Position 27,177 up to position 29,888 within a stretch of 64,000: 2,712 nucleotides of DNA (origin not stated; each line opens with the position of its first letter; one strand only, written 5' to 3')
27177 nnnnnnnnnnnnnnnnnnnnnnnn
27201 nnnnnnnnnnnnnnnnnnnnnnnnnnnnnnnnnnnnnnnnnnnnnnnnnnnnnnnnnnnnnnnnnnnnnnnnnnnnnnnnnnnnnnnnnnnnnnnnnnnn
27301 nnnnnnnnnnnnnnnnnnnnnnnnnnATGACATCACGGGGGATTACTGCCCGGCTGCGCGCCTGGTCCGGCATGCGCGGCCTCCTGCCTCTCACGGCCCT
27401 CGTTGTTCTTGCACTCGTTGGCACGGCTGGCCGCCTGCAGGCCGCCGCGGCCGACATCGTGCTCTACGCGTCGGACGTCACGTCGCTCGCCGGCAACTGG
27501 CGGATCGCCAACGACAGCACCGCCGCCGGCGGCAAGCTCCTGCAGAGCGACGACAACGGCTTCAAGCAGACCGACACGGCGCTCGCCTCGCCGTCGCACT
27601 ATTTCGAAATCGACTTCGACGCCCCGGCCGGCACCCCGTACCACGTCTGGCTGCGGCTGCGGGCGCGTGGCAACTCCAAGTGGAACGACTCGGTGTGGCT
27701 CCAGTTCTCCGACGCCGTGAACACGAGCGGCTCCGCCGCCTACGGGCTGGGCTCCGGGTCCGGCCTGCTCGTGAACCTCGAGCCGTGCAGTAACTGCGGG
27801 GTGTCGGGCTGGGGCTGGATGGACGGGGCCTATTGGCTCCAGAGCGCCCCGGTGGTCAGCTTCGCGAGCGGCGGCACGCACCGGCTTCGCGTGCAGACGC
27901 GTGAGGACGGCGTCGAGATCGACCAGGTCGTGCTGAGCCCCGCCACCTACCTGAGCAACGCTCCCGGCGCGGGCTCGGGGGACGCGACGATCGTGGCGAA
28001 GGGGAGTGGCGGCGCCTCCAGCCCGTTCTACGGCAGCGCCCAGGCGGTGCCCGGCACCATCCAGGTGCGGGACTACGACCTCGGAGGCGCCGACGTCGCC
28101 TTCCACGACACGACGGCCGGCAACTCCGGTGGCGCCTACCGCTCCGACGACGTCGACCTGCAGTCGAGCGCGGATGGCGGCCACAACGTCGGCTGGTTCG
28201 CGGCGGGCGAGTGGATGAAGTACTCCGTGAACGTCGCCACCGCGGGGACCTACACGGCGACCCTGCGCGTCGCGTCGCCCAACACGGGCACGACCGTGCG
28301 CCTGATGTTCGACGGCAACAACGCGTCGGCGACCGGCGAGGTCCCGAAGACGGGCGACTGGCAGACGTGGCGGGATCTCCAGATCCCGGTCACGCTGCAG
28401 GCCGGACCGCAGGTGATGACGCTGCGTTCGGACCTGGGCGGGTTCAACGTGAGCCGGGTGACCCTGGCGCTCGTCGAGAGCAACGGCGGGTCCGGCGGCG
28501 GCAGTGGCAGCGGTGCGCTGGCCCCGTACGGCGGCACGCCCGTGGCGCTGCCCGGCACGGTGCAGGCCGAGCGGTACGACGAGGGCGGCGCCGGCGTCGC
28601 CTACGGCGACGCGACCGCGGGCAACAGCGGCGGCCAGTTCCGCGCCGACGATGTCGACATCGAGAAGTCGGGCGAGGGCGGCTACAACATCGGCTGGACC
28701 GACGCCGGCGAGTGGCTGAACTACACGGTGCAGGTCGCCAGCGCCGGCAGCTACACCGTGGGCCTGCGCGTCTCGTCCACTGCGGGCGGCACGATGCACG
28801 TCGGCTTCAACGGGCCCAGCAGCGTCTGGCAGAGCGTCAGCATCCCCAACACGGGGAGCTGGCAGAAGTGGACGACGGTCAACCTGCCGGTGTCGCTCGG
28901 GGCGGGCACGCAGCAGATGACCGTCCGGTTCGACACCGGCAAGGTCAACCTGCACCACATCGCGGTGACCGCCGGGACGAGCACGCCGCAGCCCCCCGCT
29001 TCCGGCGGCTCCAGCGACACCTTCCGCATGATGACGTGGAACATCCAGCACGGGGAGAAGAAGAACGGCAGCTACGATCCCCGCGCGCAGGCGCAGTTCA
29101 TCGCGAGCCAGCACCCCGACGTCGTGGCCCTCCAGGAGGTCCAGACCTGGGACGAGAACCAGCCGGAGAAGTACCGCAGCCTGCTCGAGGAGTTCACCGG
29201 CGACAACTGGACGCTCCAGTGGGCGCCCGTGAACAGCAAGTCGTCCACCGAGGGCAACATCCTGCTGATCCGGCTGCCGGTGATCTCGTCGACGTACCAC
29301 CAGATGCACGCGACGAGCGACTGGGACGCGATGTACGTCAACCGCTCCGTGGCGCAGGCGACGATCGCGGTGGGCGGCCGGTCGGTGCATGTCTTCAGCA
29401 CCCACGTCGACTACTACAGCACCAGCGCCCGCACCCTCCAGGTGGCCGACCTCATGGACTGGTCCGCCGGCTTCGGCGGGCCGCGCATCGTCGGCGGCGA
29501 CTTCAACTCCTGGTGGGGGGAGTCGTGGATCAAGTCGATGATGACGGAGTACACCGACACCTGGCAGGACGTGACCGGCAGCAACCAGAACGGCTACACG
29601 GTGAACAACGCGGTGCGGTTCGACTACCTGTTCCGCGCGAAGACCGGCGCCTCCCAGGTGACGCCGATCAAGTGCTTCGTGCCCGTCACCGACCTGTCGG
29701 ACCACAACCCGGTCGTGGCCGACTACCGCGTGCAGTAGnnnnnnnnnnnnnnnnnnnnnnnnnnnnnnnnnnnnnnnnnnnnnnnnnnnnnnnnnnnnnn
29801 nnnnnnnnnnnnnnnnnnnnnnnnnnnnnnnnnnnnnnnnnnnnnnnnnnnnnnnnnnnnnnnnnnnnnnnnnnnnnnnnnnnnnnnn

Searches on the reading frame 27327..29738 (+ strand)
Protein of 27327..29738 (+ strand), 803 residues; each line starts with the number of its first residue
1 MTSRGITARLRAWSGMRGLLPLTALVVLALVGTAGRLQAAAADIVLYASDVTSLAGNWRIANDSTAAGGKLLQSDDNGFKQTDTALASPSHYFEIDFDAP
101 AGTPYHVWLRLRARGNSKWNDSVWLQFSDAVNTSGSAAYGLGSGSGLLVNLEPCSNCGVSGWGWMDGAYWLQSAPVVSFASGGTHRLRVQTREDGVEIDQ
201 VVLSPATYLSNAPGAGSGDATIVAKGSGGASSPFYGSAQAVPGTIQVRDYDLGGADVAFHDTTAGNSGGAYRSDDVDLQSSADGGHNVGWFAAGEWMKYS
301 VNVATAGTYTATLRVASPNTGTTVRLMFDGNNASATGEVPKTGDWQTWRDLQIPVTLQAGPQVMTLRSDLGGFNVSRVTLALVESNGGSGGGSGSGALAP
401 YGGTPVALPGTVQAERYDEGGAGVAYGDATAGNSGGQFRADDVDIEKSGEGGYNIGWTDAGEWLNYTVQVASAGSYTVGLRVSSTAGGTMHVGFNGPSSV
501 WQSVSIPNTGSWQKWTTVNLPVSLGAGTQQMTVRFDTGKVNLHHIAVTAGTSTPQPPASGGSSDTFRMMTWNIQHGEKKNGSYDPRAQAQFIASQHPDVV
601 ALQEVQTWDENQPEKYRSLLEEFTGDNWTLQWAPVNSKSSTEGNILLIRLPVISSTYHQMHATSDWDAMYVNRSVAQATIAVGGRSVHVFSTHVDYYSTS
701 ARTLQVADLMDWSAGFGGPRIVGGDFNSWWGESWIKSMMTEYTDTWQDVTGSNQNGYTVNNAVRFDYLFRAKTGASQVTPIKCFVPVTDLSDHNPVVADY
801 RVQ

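Call 5: search_protein_families(library=pfam, proteins=[window:27327-29738:+], max_evalue=0.01)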
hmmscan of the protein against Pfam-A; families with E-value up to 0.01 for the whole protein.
window:27327-29738:+ (803 aa): 5 families
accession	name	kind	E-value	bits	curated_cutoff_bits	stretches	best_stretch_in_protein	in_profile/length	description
PF03422.21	CBM_6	-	1.1e-37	129.6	28.9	2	274-375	9-118/125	Carbohydrate binding module (family 6)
PF18099.7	CBM_35_2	-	8.1e-24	84.3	23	2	441-545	3-110/112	Carbohydrate binding module (family 35)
PF03372.29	Exo_endo_phos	-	6.1e-17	62.5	24.5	1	569-772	1-204/225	Endonuclease/Exonuclease/phosphatase family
PF16990.11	CBM_35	-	1.9e-07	31.8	28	2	281-382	20-120/121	Carbohydrate binding module (family 35)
PF17829.7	GH115_C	-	0.00037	20.8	24.1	0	458-548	52-159/172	Glycosyl hydrolase family 115 C-terminal domain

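Call 9: search_protein_families(library=ncbifam, proteins=[window:27327-29738:+], max_evalue=0.001)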
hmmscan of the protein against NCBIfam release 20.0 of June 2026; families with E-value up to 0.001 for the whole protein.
window:27327-29738:+ (803 aa): 4 families
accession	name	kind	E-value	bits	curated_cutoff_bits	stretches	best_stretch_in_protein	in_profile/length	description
NF003840.0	PRK05421.1-2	equivalog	3.1e-08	33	163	1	699-802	182-280/282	endonuclease/exonuclease/phosphatase family protein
NF003842.0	PRK05421.1-4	equivalog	3.4e-08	33.2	144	1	562-802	28-257/259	endonuclease/exonuclease/phosphatase family protein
NF045851.1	mem_nucl_MnuA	subfamily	2.2e-05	24.6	185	1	569-637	2-74/317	MnuA family membrane nuclease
TIGR00633.1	xth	equivalog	0.00023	20.8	99.05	0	567-649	2-73/255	exodeoxyribonuclease III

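Call 11: search_solved_structures(query=window:27327-29738:+, max_evalue=0.01, show_alignments=0)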
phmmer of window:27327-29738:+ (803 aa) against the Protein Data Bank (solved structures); distinct sequences matched with E-value up to 0.01: 16.
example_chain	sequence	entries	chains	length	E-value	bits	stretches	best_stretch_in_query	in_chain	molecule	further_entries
8zvk_A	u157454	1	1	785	4.6e-38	134.4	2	442-556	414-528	AaBgIC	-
5la2_A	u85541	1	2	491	1.2e-25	93.3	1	393-546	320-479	Carbohydrate binding family 6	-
2y8k_A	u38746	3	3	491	1.2e-25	93.3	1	393-546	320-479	CARBOHYDRATE BINDING FAMILY 6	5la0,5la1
5g56_A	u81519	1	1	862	2.9e-25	92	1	394-549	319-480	CARBOHYDRATE BINDING FAMILY 6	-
5fui_A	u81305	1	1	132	1.5e-15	59.9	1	439-548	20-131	ENDO-1,3-BETA-GLUCANASE, FAMILY GH16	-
1uxz_A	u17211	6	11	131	5.5e-15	58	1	450-547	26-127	CELLULASE B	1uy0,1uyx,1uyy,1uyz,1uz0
1w9s_A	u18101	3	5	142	3.3e-10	42.2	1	449-535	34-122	BH0236 PROTEIN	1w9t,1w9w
2v4v_A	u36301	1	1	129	1.3e-05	27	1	275-362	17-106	GH59 GALACTOSIDASE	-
2vzp_A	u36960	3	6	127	3.9e-05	25.5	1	459-533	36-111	EXO-BETA-D-GLUCOSAMINIDASE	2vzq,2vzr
2w3j_A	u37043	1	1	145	7.4e-05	24.5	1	460-555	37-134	CARBOHYDRATE BINDING MODULE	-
2w47_A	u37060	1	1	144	0.00013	23.8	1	293-376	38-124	LIPOLYTIC ENZYME, G-D-S-L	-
2w1w_A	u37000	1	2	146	0.00013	23.7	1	293-376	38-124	LIPOLYTIC ENZYME, G-D-S-L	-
2cdo_A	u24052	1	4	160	0.00065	21.4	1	440-533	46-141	BETA-AGARASE 1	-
2cdp_A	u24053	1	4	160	0.0011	20.7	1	440-533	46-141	BETA-AGARASE 1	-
2w46_A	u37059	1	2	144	0.0017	20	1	460-551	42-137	ESTERASE D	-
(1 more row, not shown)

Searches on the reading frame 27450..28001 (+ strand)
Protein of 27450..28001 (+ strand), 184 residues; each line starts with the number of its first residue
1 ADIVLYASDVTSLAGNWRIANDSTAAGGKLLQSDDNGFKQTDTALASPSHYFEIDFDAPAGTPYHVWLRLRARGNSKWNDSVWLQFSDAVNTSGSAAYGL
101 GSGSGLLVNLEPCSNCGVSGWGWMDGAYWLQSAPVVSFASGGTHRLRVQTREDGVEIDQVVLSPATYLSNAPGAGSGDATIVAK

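Call 49: find_homologous_proteins(query=window:27450-28001:+)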
Query seq(184 aa) (184 aa): 310 proteins with E <= 0.001 among 601 candidates; the best 120 are listed.
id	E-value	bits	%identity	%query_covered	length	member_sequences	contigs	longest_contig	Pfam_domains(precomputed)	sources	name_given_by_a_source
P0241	2.9e-96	339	52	99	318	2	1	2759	PF17829.8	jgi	-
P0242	2.9e-96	339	59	99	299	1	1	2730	-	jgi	jgi:hypothetical protein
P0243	6.8e-82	292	49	98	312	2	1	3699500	-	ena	-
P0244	6.2e-81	289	51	99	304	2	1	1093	PF17829.8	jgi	jgi:hypothetical protein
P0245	2.3e-70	254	59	95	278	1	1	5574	-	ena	-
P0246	9.1e-69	249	54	99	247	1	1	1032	PF17829.8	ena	-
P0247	1.7e-68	248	48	99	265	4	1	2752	PF17829.8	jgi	jgi:hypothetical protein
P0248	1.8e-68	248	61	99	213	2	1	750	-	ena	-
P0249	2.9e-68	248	60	99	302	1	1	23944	-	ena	-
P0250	3.7e-68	247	61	99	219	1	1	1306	-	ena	-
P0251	4.1e-68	247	61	99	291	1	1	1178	-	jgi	jgi:hypothetical protein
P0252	4.9e-68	247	61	97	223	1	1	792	-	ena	-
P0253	1.5e-67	245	61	98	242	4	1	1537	-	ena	-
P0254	2.6e-67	244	60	99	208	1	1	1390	-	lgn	-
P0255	1.0e-66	243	60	100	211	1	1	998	-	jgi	jgi:hypothetical protein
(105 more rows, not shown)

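Call 85: search_solved_structures(query=window:27450-28001:+, max_evalue=10, show_alignments=2)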
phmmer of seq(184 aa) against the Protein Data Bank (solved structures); distinct sequences matched with E-value up to 10: 0.
